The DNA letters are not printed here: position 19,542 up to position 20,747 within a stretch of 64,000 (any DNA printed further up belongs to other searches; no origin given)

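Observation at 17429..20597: Low-G+C island between fadD and dgt: three divergent paralogues of one uncharacterised HTH/winged-helix family bracket a secreted repeat-peptide gene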

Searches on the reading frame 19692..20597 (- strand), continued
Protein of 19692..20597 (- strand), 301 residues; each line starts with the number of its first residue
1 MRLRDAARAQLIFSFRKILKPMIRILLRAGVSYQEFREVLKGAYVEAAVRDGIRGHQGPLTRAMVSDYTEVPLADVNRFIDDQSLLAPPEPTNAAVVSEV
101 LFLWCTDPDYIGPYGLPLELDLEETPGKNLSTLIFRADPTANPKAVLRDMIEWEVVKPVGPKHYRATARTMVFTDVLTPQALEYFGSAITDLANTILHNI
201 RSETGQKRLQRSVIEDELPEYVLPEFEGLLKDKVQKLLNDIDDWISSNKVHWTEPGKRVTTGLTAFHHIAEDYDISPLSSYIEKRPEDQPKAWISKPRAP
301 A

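Call 24: find_related_loci(query=A1, collection=genome_contigs, flank=6000)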
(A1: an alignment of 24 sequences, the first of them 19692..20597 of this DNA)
Query A1 (301 aa) in genome_contigs; peptide patterns used: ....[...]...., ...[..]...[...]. (x = any residue, [..] = any of these).
37 stretches matched a pattern; 26 encode a relative of the query (tblastn E <= 1e-3); 26 distinct loci.
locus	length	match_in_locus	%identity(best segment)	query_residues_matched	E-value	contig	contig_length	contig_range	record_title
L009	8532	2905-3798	90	1-298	0e+0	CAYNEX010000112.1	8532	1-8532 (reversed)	MAG TPA_asm: uncultured Steroidobacteraceae bacterium isolate SRP268622_co1_541 genome assembly, contig: NODE_20158_leng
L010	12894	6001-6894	79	1-297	2e-162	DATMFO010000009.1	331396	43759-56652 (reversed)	MAG TPA_asm: Steroidobacteraceae bacterium isolate SMAG_U13465 k141_46076, whole genome shotgun sequence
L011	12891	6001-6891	80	1-297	1e-161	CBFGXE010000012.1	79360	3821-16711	MAG TPA_asm: uncultured bacterium isolate SRR17295758_binner12_Refined_194 genome assembly, contig: ERZ23579493.147, who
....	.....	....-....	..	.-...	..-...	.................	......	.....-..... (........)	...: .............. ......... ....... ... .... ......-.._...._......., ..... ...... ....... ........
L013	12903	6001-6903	74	1-300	1e-150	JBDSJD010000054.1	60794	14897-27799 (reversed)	MAG: Steroidobacteraceae bacterium isolate cluster1_bin.314 k127_3222404, whole genome shotgun sequence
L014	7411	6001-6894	73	1-297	1e-148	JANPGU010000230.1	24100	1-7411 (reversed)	MAG: Gammaproteobacteria bacterium isolate VAR_69_metabat_275 VAR_69_k141_2839134, whole genome shotgun sequence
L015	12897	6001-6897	71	1-297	1e-143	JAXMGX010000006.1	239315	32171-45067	MAG: Steroidobacteraceae bacterium isolate STL-PRO124 C1.215.fa-6, whole genome shotgun sequence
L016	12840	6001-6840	72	1-280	6e-135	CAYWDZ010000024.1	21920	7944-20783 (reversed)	MAG TPA_asm: uncultured Steroidobacteraceae bacterium isolate SRP173033_co1_446 genome assembly, contig: NODE_4005_lengt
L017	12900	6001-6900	61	1-297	8e-124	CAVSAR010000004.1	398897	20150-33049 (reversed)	MAG: uncultured proteobacterium isolate MFD05841.bin.1.71 genome assembly, contig: contig_51397, whole genome shotgun se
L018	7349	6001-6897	62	1-297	8e-123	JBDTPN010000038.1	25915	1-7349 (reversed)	MAG: Pseudomonadota bacterium isolate cluster3_bin.2 NODE_5998_length_25915_cov_11.027726, whole genome shotgun sequence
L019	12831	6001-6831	57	3-278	1e-107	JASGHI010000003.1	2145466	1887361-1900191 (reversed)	MAG: Steroidobacteraceae bacterium isolate 5N164 JMF-2111-06-0005.ont.bin.164_2, whole genome shotgun sequence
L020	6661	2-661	72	76-296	1e-106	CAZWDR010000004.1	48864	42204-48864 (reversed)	MAG TPA_asm: uncultured Steroidobacteraceae bacterium isolate SRP220891_co3_213 genome assembly, contig: NODE_583_length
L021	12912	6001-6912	71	1-301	4e-143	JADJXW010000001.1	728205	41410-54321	MAG: Proteobacteria bacterium isolate Lyne_18-Q3-R50-59_BAT3C.242 tig00003830-10-7287210, whole genome shotgun sequence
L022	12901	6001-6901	57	1-301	6e-73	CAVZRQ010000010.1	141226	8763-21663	MAG: uncultured Gammaproteobacteria bacterium isolate MFD00905.bin.2.55 genome assembly, contig: contig_8493, whole geno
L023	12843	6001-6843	44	3-282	2e-70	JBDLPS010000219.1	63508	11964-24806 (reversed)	MAG: Pseudomonadota bacterium isolate hugercreek_2019_sw_WHONDRS-S19S_0044_B_bin.66 scaffold_1134006, whole genome shotg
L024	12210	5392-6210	41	2-272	6e-67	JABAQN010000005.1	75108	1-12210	MAG: Steroidobacteraceae bacterium isolate Bin_2 c_000000001349, whole genome shotgun sequence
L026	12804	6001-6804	42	7-272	1e-66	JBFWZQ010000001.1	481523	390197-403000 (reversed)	MAG: Steroidobacteraceae bacterium isolate CA_2019_TPBS_191 NODE_118_length_481523_cov_8.235488_TPBS, whole genome shotg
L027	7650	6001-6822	42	7-278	1e-65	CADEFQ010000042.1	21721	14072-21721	MAG: uncultured proteobacterium isolate Proteobacteria sp. RBC095 genome assembly, contig: MAG095_42, whole genome shotg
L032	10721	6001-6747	32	1-251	1e-31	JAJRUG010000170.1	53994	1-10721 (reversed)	MAG: Gammaproteobacteria bacterium isolate Dive96_bin10.163 k141_4997284, whole genome shotgun sequence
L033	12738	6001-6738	27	3-249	1e-24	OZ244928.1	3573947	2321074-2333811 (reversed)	MAG: Gammaproteobacteria bacterium isolate bd0012e8-6e67-4614-96c1-5722cdfd238a genome assembly, chromosome: 1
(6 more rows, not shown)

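Call 28: predict_structure(alignment_id=A1)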
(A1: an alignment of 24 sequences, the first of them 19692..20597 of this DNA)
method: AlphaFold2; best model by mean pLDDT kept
length: 301 residues; sequences in the alignment: 24
mean_pLDDT: 60.2   pTM: 0.38
mean pLDDT of the five models: 60.2, 57.9, 56.7, 54.5, 53.7
residues with pLDDT >= 90: 11; 70-90: 93; 50-70: 76; < 50: 121
segments of 3 or more residues with pLDDT < 50: 1-12, 88-90, 170-197, 207-235, 253-275, 289-299
pLDDT, mean of each block of 10 residues (from residue 1): 45 50 54 65 71 70 82 84 62 70 78 72 88 89 88 79 73 39 40 46 51 32 42 48 52 46 32 53 59 46 44
secondary structure, 60 per line:
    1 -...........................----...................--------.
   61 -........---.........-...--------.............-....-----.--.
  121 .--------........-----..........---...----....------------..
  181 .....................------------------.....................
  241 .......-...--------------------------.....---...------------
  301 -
elements in order: H2-28 H33-51 H62-69 H73-81 H94-106 H130-137 H143-152 E156-158 E163-166 H179-201 H220-247 H278-281

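Call 36: search_solved_structures(query=A1, max_evalue=10)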
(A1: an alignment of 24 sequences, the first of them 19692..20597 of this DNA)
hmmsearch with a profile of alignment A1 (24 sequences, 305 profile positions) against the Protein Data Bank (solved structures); distinct sequences matched with E-value up to 10: 109 (the best 60 are shown).
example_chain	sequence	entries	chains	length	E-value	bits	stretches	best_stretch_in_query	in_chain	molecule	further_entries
7sny_A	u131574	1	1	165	0.18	14.2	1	153-189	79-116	Oplophorus-luciferin 2-monooxygenase catalytic subunit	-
7snx_A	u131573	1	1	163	0.19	14.2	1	153-189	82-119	Oplophorus-luciferin 2-monooxygenase catalytic subunit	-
8aqh_A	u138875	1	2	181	0.42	13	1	154-189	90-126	NanoLuc luciferase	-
2yfv_B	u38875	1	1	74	0.5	12.8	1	18-65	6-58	HISTONE H4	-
7vsx_A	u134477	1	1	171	0.52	12.7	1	154-189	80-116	QLnK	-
5ibo_A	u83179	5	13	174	0.53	12.7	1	154-189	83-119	Oplophorus-luciferin 2-monooxygenase catalytic subunit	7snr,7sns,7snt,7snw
8bo9_A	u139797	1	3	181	0.56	12.6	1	154-189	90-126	Non structural polyprotein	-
8aq6_A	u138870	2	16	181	0.56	12.6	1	154-189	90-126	NanoLuc luciferase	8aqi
7mjb_A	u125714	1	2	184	0.58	12.6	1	154-189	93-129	Nanoluc Luciferase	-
5b0u_A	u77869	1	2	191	0.62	12.5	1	154-189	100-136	Oplophorus-luciferin 2-monooxygenase catalytic subunit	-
2yfw_B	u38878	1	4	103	0.81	12.1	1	18-65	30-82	HISTONE H4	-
8g2y_A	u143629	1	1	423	0.86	12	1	153-189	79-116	MiniG alpha s/q chimera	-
9k3f_R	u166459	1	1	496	0.89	12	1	153-189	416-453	Melanocortin receptor 3,Melanocortin receptor 3,Melanocortin receptor 3,LgBiT subunit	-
8xjk_R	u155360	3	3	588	0.91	11.9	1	153-189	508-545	Fusion tag,Prostaglandin F2-alpha receptor,LgBiT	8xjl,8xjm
8ioc_R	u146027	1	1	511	0.93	11.9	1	153-189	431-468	HA signal peptide,Melanocortin receptor 3,LgBiT subunit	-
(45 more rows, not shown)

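Call 40: fold_search(model_id=the predicted structure, library=pdb)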
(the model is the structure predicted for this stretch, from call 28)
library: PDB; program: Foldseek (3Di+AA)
matches with E <= 10: 458; with E <= 0.001: 0
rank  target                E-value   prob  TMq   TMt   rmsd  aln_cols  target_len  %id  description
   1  3qod_A                3.4e-02  0.41  0.19  0.19  19.9       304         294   12  Crystal Structure of Heterocyst Differentiation Protein, HetR from Fischerella mv11 (released 2011-04-20)
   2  7xxs_B                5.3e-01  0.08  0.13  0.17  15.9       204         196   18  HapR mutant I141V (released 2023-02-22)
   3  6wag_B                5.3e-01  0.08  0.13  0.17  15.7       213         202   18  Crystal Structure of SmcR S76A from Vibrio Vulnificus (released 2020-06-17)
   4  4a6d                  5.6e-01  0.15  0.15  0.14  13.7       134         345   18  Crystal structure of human N-acetylserotonin methyltransferase (ASMT) in complex with SAM (released 2012-11-07)
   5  7xxo_B                6.6e-01  0.08  0.12  0.17  16.2       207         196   19  HapR Native in CHES buffer pH 9.5 (released 2023-02-22)
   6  5x3r_D                6.6e-01  0.07  0.12  0.16  16.7       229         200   18  Crystal structure of the SmcR complexed with QStatin (released 2018-01-24)
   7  7xxo_A                7.0e-01  0.08  0.13  0.17  14.7       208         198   16  HapR Native in CHES buffer pH 9.5 (released 2023-02-22)
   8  6wai_D                7.0e-01  0.08  0.13  0.17  16.2       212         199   18  Crystal Structure of SmcR N142D from Vibrio vulnificus (released 2020-06-17)
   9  3gzi                  7.8e-01  0.06  0.13  0.17  19.4       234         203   11  CRYSTAL STRUCTURE OF a transcriptional regulator of the tetR family (SHEW_3567) FROM SHEWANELLA LOIHICA PV-4 AT 2.05 A R (released 2009-04-21)
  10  3lmm_B                8.3e-01  0.16  0.15  0.09  14.9       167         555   12  Crystal Structure of the DIP2311 protein from Corynebacterium diphtheriae, Northeast Structural Genomics Consortium Ta (released 2010-02-16)
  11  6wah_B                8.3e-01  0.06  0.13  0.16  15.5       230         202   16  Crystal Structure of SmcR L139R from Vibrio vulnificus (released 2020-06-17)
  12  8ke8_A                8.3e-01  0.06  0.13  0.17  18.3       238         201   14  Crystal structure of TetR-type transcriptional factor NalC from P. aeruginosa (released 2023-09-20)
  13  7pt0_A                8.7e-01  0.18  0.16  0.21  12.4       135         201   13  SCO3201 with putative ligand (released 2021-10-20)
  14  8ke8_B                8.7e-01  0.08  0.14  0.20  17.8       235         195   11  Crystal structure of TetR-type transcriptional factor NalC from P. aeruginosa (released 2023-09-20)
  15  9jrw_A                8.7e-01  0.07  0.14  0.19  15.4       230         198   17  Quroum Sensing Master Regulator, HapR in Vibrio mimicus (released 2025-10-01)
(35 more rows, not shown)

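Call 42: search_protein_families(library=pfam, alignment_id=A1, max_evalue=10)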
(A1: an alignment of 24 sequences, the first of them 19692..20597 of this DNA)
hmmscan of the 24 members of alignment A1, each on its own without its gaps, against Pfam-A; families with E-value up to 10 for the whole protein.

A. member 1, window:19692-20597:- (301 aa): 2 families
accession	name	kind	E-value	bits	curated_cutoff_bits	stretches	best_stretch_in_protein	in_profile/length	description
PF20112.4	DUF6502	-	2e-19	70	27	1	14-267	7-260/268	Family of unknown function (DUF6502)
PF11993.13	VC2046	-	0.14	12.7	25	1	167-211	92-135/163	VC2046 family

B. families by the number of members that match (of 24 scanned): 11 families
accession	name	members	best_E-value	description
PF20112.4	DUF6502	24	3.1e-29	Family of unknown function (DUF6502)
PF11993.13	VC2046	5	0.051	VC2046 family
PF22387.1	PhiCb5_coat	3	0.0042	Phage phiCb5, coat protein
PF20317.4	HTH_60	1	0.054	Helix-turn-helix domain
PF09339.16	HTH_IclR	1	0.096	IclR helix-turn-helix domain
PF03665.18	UPF0172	1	0.13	Uncharacterised protein family (UPF0172)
PF10113.14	Fibrillarin_2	1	0.16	FeGP cofactor biosynthesis protein, fibrillarin family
PF09614.15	Cas_Csy2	1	0.23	CRISPR-associated protein (Cas_Csy2)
PF20680.3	DUF6817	1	0.23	Domain of unknown function (DUF6817)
PF25506.1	TIM-barrel_MTC6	1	0.29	MTC6 partial TIM-barrel domain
PF06528.17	Phage_P2_GpE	1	0.8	Phage P2 GpE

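Call 54: search_protein_families(library=pfam, proteins=[L026:6993-8183:+, L033:6890-8002:+, L032:6855-8066:+, L021:7119-7766:+, L010:7075-7521:+, L024:6413-7561:+], max_evalue=1)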
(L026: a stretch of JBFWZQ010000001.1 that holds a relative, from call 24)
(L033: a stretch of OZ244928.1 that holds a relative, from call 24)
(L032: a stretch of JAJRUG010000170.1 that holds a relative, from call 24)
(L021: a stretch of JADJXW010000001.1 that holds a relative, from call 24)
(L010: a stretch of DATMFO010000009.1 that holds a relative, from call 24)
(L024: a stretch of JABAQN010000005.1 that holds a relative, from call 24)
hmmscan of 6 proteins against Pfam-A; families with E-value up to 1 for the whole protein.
L026:6993-8183:+ (396 aa): 0 families

L033:6890-8002:+ (370 aa): 3 families
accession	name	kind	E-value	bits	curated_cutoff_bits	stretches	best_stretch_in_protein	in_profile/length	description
PF14120.11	YhzD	-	0.0065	16.9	27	0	96-115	19-38/61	YhzD-like protein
PF01258.23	zf-dskA_traR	-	0.015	15.7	24.9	0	172-186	12-26/36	Prokaryotic dksA/traR C4-type zinc finger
PF22178.3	Gp5_trimer_C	-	0.069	13.8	30.9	0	62-127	42-106/112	Bacteriophage T4 gp5 C-terminal trimerisation domain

L032:6855-8066:+ (403 aa): 3 families
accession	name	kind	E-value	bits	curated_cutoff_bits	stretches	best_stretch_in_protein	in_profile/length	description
PF22178.3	Gp5_trimer_C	-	2.2e-05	25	30.9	2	133-187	48-102/112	Bacteriophage T4 gp5 C-terminal trimerisation domain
PF03991.18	Prion_octapep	-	0.0013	19.2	32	0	76-114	4-42/46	Copper binding octapeptide repeat region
PF20080.4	ALTTAQ_rpt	-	0.0027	17.8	26.4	0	213-244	4-35/38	ALTTAQ repeat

L021:7119-7766:+ (215 aa): 0 families

L010:7075-7521:+ (148 aa): 1 family
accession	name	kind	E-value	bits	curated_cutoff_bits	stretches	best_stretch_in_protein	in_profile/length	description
PF01469.24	Pentapeptide_2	-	2.5e-07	30.9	26.4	4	86-122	3-39/40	Pentapeptide repeats (8 copies)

L024:6413-7561:+ (382 aa): 0 families

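Call 60: predict_structure(alignment_id=A5)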
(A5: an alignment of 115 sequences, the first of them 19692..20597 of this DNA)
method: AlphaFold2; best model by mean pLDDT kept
length: 301 residues; sequences in the alignment: 115
mean_pLDDT: 85.8   pTM: 0.70
mean pLDDT of the five models: 85.8, 85.0, 84.8, 83.3, 77.2
residues with pLDDT >= 90: 121; 70-90: 161; 50-70: 18; < 50: 1
segments of 3 or more residues with pLDDT < 50: none
pLDDT, mean of each block of 10 residues (from residue 1): 84 86 86 93 94 93 97 97 80 84 91 93 95 95 95 94 90 68 78 80 74 68 88 86 84 81 76 85 85 77 78
secondary structure, 60 per line:
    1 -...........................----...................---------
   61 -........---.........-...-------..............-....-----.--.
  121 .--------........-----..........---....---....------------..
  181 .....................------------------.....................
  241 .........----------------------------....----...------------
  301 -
elements in order: H2-28 H33-51 H62-69 H73-81 H93-106 H130-137 H143-152 E156-159 E163-166 H179-201 H220-249 H278-281

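Call 63: fold_search(model_id=the predicted structure, library=pdb)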
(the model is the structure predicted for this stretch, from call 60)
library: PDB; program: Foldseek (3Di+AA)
matches with E <= 10: 472; with E <= 0.001: 0
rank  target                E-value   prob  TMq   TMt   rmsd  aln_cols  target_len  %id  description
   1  4izz_A                3.9e-03  0.96  0.28  0.29  11.9       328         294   11  Crystal Structure of Fischerella Transcription Factor HetR complexed with 21mer DNA target (released 2013-03-27)
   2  4j00_A                6.2e-03  0.98  0.32  0.32  11.8       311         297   12  Crystal Structure of Fischerella Transcription Factor HetR complexed with 24mer DNA target (released 2013-03-27)
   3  4hri_B                6.2e-03  0.97  0.29  0.30  11.1       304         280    9  Crystal structure of HetR in complex with a 21-bp palindromic DNA at the upstream of the hetP promoter from Anabaena (released 2013-04-17)
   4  3qod_A                7.4e-03  0.82  0.24  0.25  14.2       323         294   13  Crystal Structure of Heterocyst Differentiation Protein, HetR from Fischerella mv11 (released 2011-04-20)
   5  6juv_A                4.4e-02  0.35  0.15  0.21  12.4       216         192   17  Crytsal structure of ScpB derived from Pyrococcus yayanosii (released 2020-01-22)
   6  4a6d                  1.2e-01  0.30  0.17  0.15   9.8       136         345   19  Crystal structure of human N-acetylserotonin methyltransferase (ASMT) in complex with SAM (released 2012-11-07)
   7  7oz3_A                2.1e-01  0.63  0.20  0.27  21.4       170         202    9  S. agalactiae BusR in complex with its busA-promotor DNA (released 2021-08-11)
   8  3m8e_B                2.8e-01  0.23  0.14  0.34  14.3       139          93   12  Protein structure of Type III plasmid segregation TubR (released 2010-07-07)
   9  7y3h                  2.8e-01  0.21  0.18  0.14  13.4       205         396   14  Crystal Structure of Diels-Alderase ApiI in complex with SAM and product (released 2023-06-14)
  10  7cte_E                3.1e-01  0.25  0.18  0.15  14.2       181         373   13  Human Origin Recognition Complex, ORC2-5 (released 2021-01-06)
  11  7wuy_A                4.0e-01  0.20  0.18  0.15  14.0       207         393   16  The crystal structure of FinI in complex with SAM and fischerin (released 2023-02-15)
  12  7xxo_A                4.2e-01  0.12  0.12  0.17  15.0       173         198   20  HapR Native in CHES buffer pH 9.5 (released 2023-02-22)
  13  7wvs_A                4.7e-01  0.18  0.18  0.15  15.1       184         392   14  The structure of FinI complex with SAM (released 2023-02-15)
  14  8zf2_B                5.0e-01  0.11  0.12  0.17  15.9       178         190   15  Quorum Sensing master regulator HapR of Photobacterium marinum (released 2025-05-07)
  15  7oz3_C                5.9e-01  0.38  0.20  0.29  19.4       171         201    9  S. agalactiae BusR in complex with its busA-promotor DNA (released 2021-08-11)
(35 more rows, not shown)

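Call 64: fold_search(model_id=the predicted structure, library=viral)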
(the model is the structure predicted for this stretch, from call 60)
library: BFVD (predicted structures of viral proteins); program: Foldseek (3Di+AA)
matches with E <= 10: 302; with E <= 0.001: 0
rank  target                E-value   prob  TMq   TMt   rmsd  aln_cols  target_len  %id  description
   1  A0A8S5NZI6            4.6e-02  0.44  0.20  0.13  28.8       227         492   16  Helix-turn-helix domain protein [Siphoviridae sp. ct16C7]
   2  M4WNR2                1.5e-01  0.97  0.19  0.40   4.5        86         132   20  Uncharacterized protein [Mycobacterium phage FF47]
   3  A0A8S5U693            1.8e-01  0.20  0.18  0.18  27.0       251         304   10  Replisome organizer [Siphoviridae sp. ctwHj1]
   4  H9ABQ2                2.2e-01  0.38  0.15  0.31  17.0       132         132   13  ORF1 [Halogeometricum pleomorphic virus 1]
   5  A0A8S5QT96            2.3e-01  0.69  0.20  0.34  17.6       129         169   12  Replication protein [CrAss-like virus sp. ctDAq1]
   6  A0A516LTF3            2.8e-01  0.38  0.18  0.21  15.7       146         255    8  (no name in the UniProt tables at hand)
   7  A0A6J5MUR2            2.9e-01  0.33  0.18  0.34  12.7       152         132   10  Helix-turn-helix domain containing protein [uncultured Caudovirales phage]
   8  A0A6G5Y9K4            3.3e-01  0.18  0.22  0.26  23.8       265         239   12  (no name in the UniProt tables at hand)
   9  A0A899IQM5            3.5e-01  0.21  0.17  0.28  19.4       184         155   13  (no name in the UniProt tables at hand)
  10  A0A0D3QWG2            3.5e-01  0.12  0.10  0.11  36.6       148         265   11  Arif-1 [Lymantria dispar multicapsid nuclear polyhedrosis virus]
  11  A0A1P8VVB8            3.9e-01  0.13  0.16  0.17  27.3       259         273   10  (no name in the UniProt tables at hand)
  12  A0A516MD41            4.1e-01  0.18  0.17  0.24  17.6       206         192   13  (no name in the UniProt tables at hand)
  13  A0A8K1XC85            4.4e-01  0.05  0.11  0.09  27.5       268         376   12  (no name in the UniProt tables at hand)
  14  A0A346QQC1            4.4e-01  0.04  0.10  0.11  34.0       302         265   12  (no name in the UniProt tables at hand)
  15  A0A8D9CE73            4.6e-01  0.35  0.19  0.16   7.7       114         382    9  Uncharacterized protein [uncultured marine phage]
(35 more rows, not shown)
